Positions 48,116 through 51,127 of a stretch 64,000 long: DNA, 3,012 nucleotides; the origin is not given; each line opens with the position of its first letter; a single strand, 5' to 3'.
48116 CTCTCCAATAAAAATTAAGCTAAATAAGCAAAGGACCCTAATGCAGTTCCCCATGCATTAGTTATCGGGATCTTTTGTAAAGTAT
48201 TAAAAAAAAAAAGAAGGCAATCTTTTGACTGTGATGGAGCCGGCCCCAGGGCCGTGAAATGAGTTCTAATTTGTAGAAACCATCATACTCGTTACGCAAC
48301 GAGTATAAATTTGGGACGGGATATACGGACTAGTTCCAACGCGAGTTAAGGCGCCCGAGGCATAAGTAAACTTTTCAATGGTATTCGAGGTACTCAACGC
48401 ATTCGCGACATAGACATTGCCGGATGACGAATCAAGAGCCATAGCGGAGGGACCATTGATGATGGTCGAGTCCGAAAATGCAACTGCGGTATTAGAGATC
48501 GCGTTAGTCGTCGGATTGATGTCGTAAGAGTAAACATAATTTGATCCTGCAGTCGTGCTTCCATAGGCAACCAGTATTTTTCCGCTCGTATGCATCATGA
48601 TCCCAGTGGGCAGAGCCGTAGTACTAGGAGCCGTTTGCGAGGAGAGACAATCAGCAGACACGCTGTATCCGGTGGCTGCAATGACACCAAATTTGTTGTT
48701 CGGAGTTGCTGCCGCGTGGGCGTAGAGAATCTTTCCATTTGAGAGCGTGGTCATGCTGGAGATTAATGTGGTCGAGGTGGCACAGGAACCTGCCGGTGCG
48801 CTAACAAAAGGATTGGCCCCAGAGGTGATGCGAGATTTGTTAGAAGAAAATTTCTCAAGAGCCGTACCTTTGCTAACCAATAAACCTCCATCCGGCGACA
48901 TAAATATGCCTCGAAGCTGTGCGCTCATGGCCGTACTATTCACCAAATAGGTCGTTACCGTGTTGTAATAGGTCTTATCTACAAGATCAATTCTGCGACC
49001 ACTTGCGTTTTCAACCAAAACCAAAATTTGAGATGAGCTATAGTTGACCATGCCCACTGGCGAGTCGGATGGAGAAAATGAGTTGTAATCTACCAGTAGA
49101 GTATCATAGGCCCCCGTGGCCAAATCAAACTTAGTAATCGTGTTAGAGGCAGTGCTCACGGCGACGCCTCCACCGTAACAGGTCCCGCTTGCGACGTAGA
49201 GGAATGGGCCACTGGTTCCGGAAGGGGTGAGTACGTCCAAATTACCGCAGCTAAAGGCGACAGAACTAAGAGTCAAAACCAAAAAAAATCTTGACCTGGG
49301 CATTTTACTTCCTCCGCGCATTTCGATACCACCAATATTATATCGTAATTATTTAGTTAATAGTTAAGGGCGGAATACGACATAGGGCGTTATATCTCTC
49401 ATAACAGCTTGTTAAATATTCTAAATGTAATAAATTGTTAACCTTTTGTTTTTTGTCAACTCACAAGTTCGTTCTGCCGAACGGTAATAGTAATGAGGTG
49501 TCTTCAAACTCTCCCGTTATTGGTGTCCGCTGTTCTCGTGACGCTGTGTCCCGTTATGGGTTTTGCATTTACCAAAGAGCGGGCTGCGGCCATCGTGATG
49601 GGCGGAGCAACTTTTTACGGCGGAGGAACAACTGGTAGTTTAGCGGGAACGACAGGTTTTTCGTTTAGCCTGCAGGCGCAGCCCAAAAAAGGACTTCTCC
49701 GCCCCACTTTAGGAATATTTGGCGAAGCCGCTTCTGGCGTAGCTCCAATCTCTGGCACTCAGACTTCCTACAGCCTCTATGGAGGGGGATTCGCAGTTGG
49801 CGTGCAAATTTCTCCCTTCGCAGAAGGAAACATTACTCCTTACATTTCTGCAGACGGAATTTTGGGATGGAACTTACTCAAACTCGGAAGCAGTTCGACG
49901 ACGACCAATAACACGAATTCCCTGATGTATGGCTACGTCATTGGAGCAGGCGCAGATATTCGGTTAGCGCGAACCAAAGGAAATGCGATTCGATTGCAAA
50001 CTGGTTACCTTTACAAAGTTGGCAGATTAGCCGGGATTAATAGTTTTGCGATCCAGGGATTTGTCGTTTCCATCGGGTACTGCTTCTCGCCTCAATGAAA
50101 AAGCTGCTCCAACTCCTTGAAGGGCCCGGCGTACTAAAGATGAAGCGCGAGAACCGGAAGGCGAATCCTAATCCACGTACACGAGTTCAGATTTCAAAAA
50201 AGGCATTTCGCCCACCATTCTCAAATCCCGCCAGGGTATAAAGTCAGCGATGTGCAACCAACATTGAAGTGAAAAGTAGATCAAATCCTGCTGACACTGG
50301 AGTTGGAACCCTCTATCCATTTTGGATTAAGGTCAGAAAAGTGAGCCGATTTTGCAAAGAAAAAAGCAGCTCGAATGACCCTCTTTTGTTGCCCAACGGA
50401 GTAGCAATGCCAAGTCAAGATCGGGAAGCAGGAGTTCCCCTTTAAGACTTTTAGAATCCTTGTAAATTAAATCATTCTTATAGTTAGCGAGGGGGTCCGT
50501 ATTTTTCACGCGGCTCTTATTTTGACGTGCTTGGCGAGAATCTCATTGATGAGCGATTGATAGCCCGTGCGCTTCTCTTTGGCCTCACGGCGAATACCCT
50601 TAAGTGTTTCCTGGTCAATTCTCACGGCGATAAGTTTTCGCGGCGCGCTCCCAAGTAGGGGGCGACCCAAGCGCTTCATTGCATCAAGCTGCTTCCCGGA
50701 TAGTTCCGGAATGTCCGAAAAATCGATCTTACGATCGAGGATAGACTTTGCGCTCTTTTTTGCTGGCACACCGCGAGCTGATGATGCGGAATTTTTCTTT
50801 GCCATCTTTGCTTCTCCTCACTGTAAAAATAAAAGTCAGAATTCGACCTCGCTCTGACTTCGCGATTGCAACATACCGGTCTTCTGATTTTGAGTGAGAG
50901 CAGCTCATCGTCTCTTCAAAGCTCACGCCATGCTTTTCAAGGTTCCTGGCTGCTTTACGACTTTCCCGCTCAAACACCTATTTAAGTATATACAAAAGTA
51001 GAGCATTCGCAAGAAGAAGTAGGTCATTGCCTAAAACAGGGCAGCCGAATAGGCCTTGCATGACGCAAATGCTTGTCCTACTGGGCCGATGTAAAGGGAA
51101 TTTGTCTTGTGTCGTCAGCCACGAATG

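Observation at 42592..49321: Tightly packed five-gene envelope operon on the island: propeller lipoprotein, TPR, LysM, OM beta-barrel and an 894-aa Thr/Ser/Gly-rich surface lipoprotein, a candidate novel surface-assembly or adhesion module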

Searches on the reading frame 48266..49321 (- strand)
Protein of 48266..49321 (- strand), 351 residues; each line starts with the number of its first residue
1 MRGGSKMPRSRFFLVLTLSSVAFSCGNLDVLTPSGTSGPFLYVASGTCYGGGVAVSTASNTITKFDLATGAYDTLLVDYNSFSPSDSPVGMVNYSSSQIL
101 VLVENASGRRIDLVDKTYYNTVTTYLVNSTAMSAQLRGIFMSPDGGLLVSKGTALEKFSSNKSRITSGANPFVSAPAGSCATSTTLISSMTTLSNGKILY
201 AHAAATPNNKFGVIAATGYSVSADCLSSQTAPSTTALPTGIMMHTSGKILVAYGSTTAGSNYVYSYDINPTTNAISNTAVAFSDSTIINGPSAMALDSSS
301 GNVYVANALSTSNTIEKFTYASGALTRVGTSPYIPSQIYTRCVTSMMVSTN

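Call 3: search_protein_families(library=pfam, proteins=[window:48266-49321:-], max_evalue=0.1)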
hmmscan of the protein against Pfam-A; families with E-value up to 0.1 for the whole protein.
window:48266-49321:- (351 aa): 3 families
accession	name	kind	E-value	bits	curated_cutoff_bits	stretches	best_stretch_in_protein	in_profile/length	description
PF01436.27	NHL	-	0.0048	17.3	20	0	289-318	2-28/28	NHL repeat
PF10282.15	Lactonase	-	0.0051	16.5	21.7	0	254-331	5-81/344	Lactonase, 7-bladed beta-propeller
PF13964.12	Kelch_6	-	0.066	13.7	25.3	0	38-71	11-39/50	Kelch motif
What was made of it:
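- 48266..49321 (-): A: 351-aa putative lipoprotein, probably a β-propeller. It is an add-on in this strain, not part of the conserved module. Sub-threshold NHL, lactonase and Kelch hits (call 3).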

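Call 4: search_protein_families(library=ncbifam, proteins=[window:48266-49321:-], max_evalue=0.1)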
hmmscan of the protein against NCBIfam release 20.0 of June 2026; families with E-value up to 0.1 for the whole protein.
window:48266-49321:- (351 aa): 1 family
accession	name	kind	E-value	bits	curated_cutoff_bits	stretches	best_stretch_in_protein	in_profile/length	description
NF045632.1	hydroxlase_HsaD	equivalog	0.0073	15.3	400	1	49-119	41-114/290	4,5:9,10-diseco-3-hydroxy-5,9,17-trioxoandrosta-1(10),2-diene-4-oate hydrolase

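Call 62: search_solved_structures(query=window:48266-49321:-, max_evalue=10)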
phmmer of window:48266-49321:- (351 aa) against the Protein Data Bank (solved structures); distinct sequences matched with E-value up to 10: 2.
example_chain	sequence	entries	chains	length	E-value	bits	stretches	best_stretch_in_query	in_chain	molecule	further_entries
8tfl_B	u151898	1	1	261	0.065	15.8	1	225-337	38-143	Ricin B chain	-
2aai_B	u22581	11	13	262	0.065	15.8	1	225-337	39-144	RICIN (B CHAIN) | Ricin | Ricin B chain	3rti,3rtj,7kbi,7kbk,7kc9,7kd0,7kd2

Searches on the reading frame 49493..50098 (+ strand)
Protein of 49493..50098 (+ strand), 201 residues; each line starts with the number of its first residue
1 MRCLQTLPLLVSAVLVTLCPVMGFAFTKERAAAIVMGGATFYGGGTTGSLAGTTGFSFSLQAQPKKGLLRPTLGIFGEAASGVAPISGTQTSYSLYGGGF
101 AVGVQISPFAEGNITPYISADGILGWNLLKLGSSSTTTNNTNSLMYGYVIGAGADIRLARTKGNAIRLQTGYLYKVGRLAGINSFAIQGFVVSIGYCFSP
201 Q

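Call 3: search_protein_families(library=pfam, proteins=[window:49493-50098:+], max_evalue=0.1)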
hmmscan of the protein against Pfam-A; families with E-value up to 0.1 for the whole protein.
window:49493-50098:+ (201 aa): 1 family
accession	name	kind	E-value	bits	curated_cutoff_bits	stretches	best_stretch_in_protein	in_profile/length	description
PF13568.12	OMP_b-brl_2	-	0.084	13.4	27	0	133-172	133-166/175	Outer membrane protein beta-barrel domain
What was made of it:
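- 49493..50098 (+): G: 201-aa small exported β-rich, OMP-like protein, a recurrent neighbour of the module. Only a weak OMP_b-brl_2 hit (call 3).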

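Call 4: search_protein_families(library=ncbifam, proteins=[window:49493-50098:+], max_evalue=0.1)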
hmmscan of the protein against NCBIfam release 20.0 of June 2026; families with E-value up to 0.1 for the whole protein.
window:49493-50098:+ (201 aa): 0 families

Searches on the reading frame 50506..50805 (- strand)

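Call 54: search_protein_families(library=pfam, proteins=[window:50506-50805:-], max_evalue=0.01)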
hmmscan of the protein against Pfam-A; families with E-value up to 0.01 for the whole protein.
window:50506-50805:- (99 aa): 2 families
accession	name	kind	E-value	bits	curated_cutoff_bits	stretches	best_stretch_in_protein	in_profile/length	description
PF14384.12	BrnA_antitoxin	-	3.4e-07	31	26.1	1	32-93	2-67/68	BrnA antitoxin of type II toxin-antitoxin system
PF12441.14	CopG_antitoxin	-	7.8e-05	23.8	28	1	57-92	43-78/79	CopG antitoxin of type II toxin-antitoxin system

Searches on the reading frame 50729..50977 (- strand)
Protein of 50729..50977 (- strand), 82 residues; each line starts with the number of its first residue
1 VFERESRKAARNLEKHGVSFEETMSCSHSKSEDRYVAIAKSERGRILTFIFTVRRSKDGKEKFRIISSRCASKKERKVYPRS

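Call 54: search_protein_families(library=pfam, proteins=[window:50729-50977:-], max_evalue=0.01)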
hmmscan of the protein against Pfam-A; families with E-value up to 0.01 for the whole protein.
window:50729-50977:- (82 aa): 1 family
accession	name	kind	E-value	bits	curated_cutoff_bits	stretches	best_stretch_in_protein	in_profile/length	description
PF04365.19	BrnT_toxin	-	6e-14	52.5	34.5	1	6-75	3-77/77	Ribonuclease toxin, BrnT, of type II toxin-antitoxin system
